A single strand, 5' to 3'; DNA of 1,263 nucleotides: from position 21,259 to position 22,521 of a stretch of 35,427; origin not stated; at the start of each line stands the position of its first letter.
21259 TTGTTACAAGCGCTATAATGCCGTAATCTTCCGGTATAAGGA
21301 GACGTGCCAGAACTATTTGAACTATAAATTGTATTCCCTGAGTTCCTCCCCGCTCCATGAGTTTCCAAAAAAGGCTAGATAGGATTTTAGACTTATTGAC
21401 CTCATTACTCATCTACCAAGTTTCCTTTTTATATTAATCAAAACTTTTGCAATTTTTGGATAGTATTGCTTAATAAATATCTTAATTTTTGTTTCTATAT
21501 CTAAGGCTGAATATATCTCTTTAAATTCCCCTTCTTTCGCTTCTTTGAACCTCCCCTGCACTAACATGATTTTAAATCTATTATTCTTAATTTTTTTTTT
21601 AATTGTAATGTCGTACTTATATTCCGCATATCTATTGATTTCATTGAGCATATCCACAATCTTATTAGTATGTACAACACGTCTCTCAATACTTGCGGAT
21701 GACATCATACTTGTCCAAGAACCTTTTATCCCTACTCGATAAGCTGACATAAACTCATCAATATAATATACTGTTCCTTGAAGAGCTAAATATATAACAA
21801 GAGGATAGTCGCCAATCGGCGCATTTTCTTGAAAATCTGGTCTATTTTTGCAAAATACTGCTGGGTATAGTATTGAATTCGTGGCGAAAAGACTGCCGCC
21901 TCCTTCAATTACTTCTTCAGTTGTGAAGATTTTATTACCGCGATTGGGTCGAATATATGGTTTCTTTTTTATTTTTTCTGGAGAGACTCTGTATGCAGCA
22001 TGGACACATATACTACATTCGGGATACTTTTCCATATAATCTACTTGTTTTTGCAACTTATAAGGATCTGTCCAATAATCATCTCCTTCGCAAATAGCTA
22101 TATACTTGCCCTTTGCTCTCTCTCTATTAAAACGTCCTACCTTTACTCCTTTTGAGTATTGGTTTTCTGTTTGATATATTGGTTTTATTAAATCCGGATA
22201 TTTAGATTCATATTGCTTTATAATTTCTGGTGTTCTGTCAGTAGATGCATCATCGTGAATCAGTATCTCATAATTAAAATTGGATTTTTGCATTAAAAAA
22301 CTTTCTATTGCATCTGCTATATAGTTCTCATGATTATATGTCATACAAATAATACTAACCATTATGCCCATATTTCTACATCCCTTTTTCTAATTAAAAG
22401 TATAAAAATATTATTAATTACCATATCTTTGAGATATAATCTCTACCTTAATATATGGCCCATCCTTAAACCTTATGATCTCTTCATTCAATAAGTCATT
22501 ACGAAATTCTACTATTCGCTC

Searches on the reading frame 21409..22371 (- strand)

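Call 20: search_protein_families(library=pfam, proteins=[window:21409-22371:-], max_evalue=0.001)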
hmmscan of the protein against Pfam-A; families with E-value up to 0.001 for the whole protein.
window:21409-22371:- (320 aa): 3 families
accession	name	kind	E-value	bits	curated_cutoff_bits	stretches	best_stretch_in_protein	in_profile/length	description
PF00535.33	Glycos_transf_2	-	2.4e-23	83.3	23.3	1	6-138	1-129/168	Glycosyl transferase family 2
PF10111.15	Glyco_tranf_2_2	-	2.9e-06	27.4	27.3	1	7-111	3-104/276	Glycosyltransferase like family 2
PF13641.12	Glyco_tranf_2_3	-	6.8e-06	26.7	27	1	5-113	3-111/230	Glycosyltransferase like family 2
